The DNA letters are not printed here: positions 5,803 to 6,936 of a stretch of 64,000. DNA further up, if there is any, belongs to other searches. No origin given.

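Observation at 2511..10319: Pel-like operon variant: no pelC, shortened PelB, and PelD reduced to TM+GAF without the GGDEF c-di-GMP-binding domain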

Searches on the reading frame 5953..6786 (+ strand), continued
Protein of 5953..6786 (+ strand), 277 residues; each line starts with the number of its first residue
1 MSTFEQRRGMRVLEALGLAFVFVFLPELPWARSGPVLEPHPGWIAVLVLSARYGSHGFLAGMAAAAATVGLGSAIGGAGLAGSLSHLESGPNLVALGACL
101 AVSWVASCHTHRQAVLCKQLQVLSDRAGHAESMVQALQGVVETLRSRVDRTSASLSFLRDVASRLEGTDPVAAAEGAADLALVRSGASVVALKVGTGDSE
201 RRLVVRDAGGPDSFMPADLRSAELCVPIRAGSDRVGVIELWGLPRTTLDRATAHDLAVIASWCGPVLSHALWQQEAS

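Call 42: search_protein_families(library=pfam, proteins=[L005:2100-4385:+, L005:4382-5326:+, L005:5607-6401:+, L005:7744-9915:+, L005:9848-10861:+, L005:10890-12023:+, L005:11581-13563:+, L005:13991-15385:+, L005:5781-6806:-], max_evalue=0.001)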
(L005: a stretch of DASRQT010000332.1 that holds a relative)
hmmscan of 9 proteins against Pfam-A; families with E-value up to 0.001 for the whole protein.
L005:2100-4385:+ (761 aa): 21 families
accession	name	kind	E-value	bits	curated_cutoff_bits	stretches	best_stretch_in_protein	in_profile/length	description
PF13428.12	TPR_14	-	7.5e-27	91.5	23.5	1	8-48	4-44/44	Tetratricopeptide repeat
PF14559.12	TPR_19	-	1.2e-25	90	25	3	16-67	2-53/68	Tetratricopeptide repeat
PF07719.23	TPR_2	-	2.2e-17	62.1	27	0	712-742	3-33/34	Tetratricopeptide repeat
PF00515.34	TPR_1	-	3.4e-16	58.7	27.8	1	712-743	3-34/34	Tetratricopeptide repeat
PF13432.12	TPR_16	-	6.7e-16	58.8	32.7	0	71-119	9-57/65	Tetratricopeptide repeat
PF13414.12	TPR_11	-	2.9e-14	52.9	26.8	1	66-107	1-42/42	TPR repeat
PF13174.12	TPR_6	-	1.5e-11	44.6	26.3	0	713-742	3-32/33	Tetratricopeptide repeat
PF13424.12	TPR_12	-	1.6e-10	41.5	30.1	0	73-124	17-76/77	Tetratricopeptide repeat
PF13181.12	TPR_8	-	1.3e-09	37.9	25.7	0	712-742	3-33/34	Tetratricopeptide repeat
PF25064.1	ARM_TT21_5th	-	3.5e-09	37.4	27.8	0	75-127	17-69/117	TT21 fifth ARM repeats domain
PF13431.12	TPR_17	-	5.3e-09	36.1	24.4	0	82-112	2-32/34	Tetratricopeptide repeat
PF25058.1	ARM_TT21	-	3.3e-08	34.1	27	0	372-412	97-137/155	Tetratricopeptide repeat protein 21 ARM repeat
PF24575.1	TPR_Slam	-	5e-08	33.7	35.2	0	123-166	57-100/104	Surface lipoprotein assembly modifier, N-terminal TPR repeats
PF14863.12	Alkyl_sulf_dimr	-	4.5e-07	30.8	26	0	370-427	70-127/139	Alkyl sulfatase dimerisation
PF13371.12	TPR_9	-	2e-06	28.2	35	0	180-240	8-68/73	Tetratricopeptide repeat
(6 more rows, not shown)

L005:4382-5326:+ (314 aa): 1 family
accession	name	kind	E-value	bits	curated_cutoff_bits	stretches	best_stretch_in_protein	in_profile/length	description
PF01218.23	Coprogen_oxidas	-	2.3e-121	404.5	31.8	1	10-310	4-295/295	Coproporphyrinogen III oxidase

L005:5607-6401:+ (264 aa): 0 families

L005:7744-9915:+ (723 aa): 5 families
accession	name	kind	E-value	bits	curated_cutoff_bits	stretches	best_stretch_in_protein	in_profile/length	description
PF13428.12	TPR_14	-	1.3e-08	35.1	23.5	0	278-312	8-42/44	Tetratricopeptide repeat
PF14559.12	TPR_19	-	7.5e-08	33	25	1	142-189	4-51/68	Tetratricopeptide repeat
PF13432.12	TPR_16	-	1.4e-07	32.3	32.7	0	277-324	3-50/65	Tetratricopeptide repeat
PF07719.23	TPR_2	-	5e-05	23.6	27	0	199-220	1-22/34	Tetratricopeptide repeat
PF13371.12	TPR_9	-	0.00013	22.3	35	0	145-194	11-60/73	Tetratricopeptide repeat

L005:9848-10861:+ (337 aa): 0 families

L005:10890-12023:+ (377 aa): 0 families

L005:11581-13563:+ (660 aa): 6 families
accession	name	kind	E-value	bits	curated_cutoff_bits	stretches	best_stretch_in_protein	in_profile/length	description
PF11997.14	DUF3492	-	8.9e-75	252.3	23.3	1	148-435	2-267/268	Domain of unknown function (DUF3492)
PF00534.26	Glycos_transf_1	-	1.3e-20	74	26.4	1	461-636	4-172/172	Glycosyl transferases group 1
PF13692.12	Glyco_trans_1_4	-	6.5e-20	72.3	27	1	474-621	3-141/142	Glycosyl transferases group 1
PF13439.12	Glyco_transf_4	-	2.5e-10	41.1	28.5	1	294-448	44-169/170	Glycosyltransferase Family 4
PF13579.12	Glyco_trans_4_4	-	3.5e-07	31.1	29.7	1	326-444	73-158/158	Glycosyl transferase 4-like domain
PF20706.3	GT4-conflict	-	0.00021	20.8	26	1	460-594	185-327/385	Family 4 Glycosyltransferase in conflict systems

L005:13991-15385:+ (464 aa): 0 families

L005:5781-6806:- (341 aa): 1 family
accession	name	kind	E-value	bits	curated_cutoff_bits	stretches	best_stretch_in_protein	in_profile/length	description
PF03537.19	Glyco_hydro_114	-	1.6e-15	57.4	27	1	134-337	41-227/231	Glycoside-hydrolase family GH114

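Call 49: find_encoding_contigs(protein=P0355, flank=8000, max_places=2)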
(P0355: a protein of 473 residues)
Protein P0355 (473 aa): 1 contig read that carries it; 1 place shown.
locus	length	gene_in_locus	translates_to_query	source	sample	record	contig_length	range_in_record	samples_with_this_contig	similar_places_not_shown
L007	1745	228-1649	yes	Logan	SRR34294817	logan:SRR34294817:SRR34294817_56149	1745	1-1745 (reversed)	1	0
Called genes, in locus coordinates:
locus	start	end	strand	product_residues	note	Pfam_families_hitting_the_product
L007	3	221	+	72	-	?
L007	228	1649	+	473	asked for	PF01590:GAF, PF13492:GAF_3, PF00990:GGDEF (weak)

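Call 52: find_encoding_contigs(protein=P0372, flank=8000, max_places=2)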
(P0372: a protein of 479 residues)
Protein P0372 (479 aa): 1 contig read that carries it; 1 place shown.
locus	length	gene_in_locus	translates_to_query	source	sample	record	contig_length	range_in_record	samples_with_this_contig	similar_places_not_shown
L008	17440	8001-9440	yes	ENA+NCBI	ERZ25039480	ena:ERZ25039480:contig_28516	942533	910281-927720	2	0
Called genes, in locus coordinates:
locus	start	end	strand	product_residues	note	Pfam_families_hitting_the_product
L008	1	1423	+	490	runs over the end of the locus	-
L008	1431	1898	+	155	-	-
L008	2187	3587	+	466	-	-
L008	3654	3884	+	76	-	-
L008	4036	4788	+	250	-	PF02388:FemAB (faint), PF13480:Acetyltransf_6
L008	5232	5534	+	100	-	-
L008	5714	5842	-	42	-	-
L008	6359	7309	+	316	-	PF01073:3Beta_HSD, PF01370:Epimerase, PF02719:Polysacc_synt_2, PF04321:RmlD_sub_bind, PF07993:NAD_binding_4 (faint), PF16363:GDP_Man_Dehyd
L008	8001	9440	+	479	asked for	PF13185:GAF_2, PF01590:GAF, PF13492:GAF_3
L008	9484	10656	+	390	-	PF13646:HEAT_2 (weak)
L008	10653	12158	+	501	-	PF11997:DUF3492, PF13439:Glyco_transf_4, PF13579:Glyco_trans_4_4 (weak), PF00534:Glycos_transf_1, PF13692:Glyco_trans_1_4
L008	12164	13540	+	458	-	PF16933:PelG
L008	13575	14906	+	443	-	PF01933:CofD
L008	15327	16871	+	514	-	PF14741:GH114_assoc, PF03537:Glyco_hydro_114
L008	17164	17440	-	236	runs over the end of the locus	PF03537:Glyco_hydro_114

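Call 53: find_encoding_contigs(protein=P0356, flank=8000, max_places=2)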
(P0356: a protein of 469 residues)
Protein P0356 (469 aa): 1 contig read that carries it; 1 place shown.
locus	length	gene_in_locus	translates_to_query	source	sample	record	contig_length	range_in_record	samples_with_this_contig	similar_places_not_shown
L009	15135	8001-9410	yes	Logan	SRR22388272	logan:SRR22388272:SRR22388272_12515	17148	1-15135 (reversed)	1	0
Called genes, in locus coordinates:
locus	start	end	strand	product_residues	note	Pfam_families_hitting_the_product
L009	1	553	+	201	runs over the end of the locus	PF13036:LpoB (faint)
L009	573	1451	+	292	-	PF03537:Glyco_hydro_114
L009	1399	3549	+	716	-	-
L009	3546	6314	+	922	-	PF13428:TPR_14 (faint), PF23914:TPR_CcmH_CycH (faint), PF13181:TPR_8 (faint), PF13431:TPR_17 (faint), PF13432:TPR_16 (faint), PF14559:TPR_19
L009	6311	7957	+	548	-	PF13428:TPR_14 (faint), PF13432:TPR_16 (faint), PF14559:TPR_19 (faint)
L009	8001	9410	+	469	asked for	PF13185:GAF_2, PF01590:GAF, PF13492:GAF_3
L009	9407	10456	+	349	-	PF13646:HEAT_2 (weak), PF13432:TPR_16 (weak), PF14559:TPR_19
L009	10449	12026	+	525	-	PF11997:DUF3492, PF13524:Glyco_trans_1_2 (faint), PF13439:Glyco_transf_4, PF13579:Glyco_trans_4_4, PF00534:Glycos_transf_1, PF13692:Glyco_trans_1_4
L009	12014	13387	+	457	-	PF16933:PelG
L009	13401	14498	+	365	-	PF01073:3Beta_HSD, PF01370:Epimerase, PF04321:RmlD_sub_bind (faint), PF16363:GDP_Man_Dehyd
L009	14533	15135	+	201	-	?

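Call 63: find_encoding_contigs(protein=P0001, flank=10000, max_places=3)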
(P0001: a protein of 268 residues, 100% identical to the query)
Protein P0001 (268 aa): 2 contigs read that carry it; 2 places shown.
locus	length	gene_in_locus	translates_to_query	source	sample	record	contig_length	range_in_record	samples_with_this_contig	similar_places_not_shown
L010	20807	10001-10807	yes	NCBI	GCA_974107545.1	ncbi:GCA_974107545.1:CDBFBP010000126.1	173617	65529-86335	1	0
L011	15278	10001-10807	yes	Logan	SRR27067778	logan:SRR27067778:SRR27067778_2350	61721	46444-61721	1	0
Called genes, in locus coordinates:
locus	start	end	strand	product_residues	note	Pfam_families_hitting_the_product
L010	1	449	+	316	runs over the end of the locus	PF00126:HTH_1, PF03466:LysR_substrate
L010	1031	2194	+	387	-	PF01380:SIS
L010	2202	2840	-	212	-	PF00072:Response_reg, PF04545:Sigma70_r4 (weak), PF08281:Sigma70_r4_2, PF00196:GerE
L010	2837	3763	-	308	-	PF08673:RsbU_N (weak), PF13581:HATPase_c_2 (weak), PF02518:HATPase_c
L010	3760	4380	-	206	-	PF07228:SpoIIE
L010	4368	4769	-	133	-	PF13581:HATPase_c_2, PF02518:HATPase_c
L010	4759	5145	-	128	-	PF01740:STAS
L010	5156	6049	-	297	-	PF01740:STAS, PF13466:STAS_2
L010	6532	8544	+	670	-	PF25116:CBM87_Agd3, PF25115:Agd3_CE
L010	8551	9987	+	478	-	PF13428:TPR_14 (faint)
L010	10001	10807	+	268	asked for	-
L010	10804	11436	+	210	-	-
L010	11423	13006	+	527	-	PF11997:DUF3492, PF13439:Glyco_transf_4 (weak), PF00534:Glycos_transf_1, PF13692:Glyco_trans_1_4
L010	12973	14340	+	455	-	PF16933:PelG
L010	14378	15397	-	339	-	-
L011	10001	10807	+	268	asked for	-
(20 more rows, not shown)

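Call 80: find_encoding_contigs(protein=P0243, flank=10000, max_places=1)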
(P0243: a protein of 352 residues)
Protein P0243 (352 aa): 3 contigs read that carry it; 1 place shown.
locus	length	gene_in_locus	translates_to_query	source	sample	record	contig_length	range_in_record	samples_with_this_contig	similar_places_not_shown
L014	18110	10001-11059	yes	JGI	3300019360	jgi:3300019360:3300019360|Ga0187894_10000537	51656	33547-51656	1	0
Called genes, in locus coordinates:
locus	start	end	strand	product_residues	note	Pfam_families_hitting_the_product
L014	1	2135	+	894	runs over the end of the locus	PF00515:TPR_1 (faint), PF07719:TPR_2 (faint), PF12895:ANAPC3 (faint), PF13174:TPR_6 (faint), PF13181:TPR_8 (faint), PF14559:TPR_19 (weak), PF13414:TPR_11 (weak), PF13424:TPR_12, +12 more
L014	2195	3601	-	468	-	-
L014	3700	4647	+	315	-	PF01218:Coprogen_oxidas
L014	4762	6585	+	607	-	PF13522:GATase_6, PF13537:GATase_7, PF01380:SIS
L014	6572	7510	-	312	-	PF03537:Glyco_hydro_114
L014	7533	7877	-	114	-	-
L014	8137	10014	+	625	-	PF07719:TPR_2 (faint), PF13174:TPR_6 (faint), PF13428:TPR_14 (faint), PF23914:TPR_CcmH_CycH (faint), PF00515:TPR_1 (faint), PF12895:ANAPC3 (faint), PF13176:TPR_7 (faint), PF13431:TPR_17 (faint), +2 more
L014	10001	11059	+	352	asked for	-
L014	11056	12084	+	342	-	-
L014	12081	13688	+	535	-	PF11997:DUF3492, PF13579:Glyco_trans_4_4, PF13439:Glyco_transf_4, PF20706:GT4-conflict (weak), PF00534:Glycos_transf_1, PF13692:Glyco_trans_1_4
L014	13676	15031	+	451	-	PF16933:PelG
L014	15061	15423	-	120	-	PF02152:FolB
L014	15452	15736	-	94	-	-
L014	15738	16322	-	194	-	PF01327:Pep_deformylase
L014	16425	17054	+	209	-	PF00925:GTP_cyclohydro2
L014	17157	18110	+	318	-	?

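Call 81: find_encoding_contigs(protein=P0266, flank=10000, max_places=1)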
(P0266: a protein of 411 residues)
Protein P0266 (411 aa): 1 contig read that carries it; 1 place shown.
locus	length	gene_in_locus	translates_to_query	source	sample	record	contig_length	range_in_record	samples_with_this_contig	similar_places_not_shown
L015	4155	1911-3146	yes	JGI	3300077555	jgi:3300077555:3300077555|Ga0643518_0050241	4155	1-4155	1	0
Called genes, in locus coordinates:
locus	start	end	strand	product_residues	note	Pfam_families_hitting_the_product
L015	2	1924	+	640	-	?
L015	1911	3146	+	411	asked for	PF13185:GAF_2 (weak)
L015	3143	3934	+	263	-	-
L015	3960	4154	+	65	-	?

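Call 82: find_encoding_contigs(protein=P0352, flank=10000, max_places=1)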
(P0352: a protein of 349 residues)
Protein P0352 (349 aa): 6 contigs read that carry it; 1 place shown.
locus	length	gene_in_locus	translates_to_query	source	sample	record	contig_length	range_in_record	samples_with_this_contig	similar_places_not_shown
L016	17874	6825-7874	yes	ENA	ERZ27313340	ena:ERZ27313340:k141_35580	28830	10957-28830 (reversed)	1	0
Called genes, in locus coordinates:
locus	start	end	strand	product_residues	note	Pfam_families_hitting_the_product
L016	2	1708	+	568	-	?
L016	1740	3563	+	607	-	PF13522:GATase_6, PF13537:GATase_7, PF01380:SIS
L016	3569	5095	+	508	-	PF02563:Poly_export, PF25994:HH_AprE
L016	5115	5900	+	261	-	PF00483:NTP_transferase, PF12804:NTP_transf_3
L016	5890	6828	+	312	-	PF01370:Epimerase, PF04321:RmlD_sub_bind, PF16363:GDP_Man_Dehyd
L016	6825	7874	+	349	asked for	-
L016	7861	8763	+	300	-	-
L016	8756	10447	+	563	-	PF11997:DUF3492, PF13439:Glyco_transf_4, PF13579:Glyco_trans_4_4 (faint), PF00534:Glycos_transf_1, PF13692:Glyco_trans_1_4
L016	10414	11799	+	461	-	PF16933:PelG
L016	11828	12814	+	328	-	PF00106:adh_short (weak), PF01073:3Beta_HSD, PF01370:Epimerase, PF02719:Polysacc_synt_2, PF04321:RmlD_sub_bind, PF07993:NAD_binding_4, PF13460:NAD_binding_10, PF16363:GDP_Man_Dehyd, +1 more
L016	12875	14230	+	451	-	PF13428:TPR_14 (faint), PF14559:TPR_19 (faint), PF13431:TPR_17 (faint), PF13181:TPR_8 (faint)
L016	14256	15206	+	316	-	PF03537:Glyco_hydro_114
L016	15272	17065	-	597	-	PF03537:Glyco_hydro_114, PF13403:Hint_2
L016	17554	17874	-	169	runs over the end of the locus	-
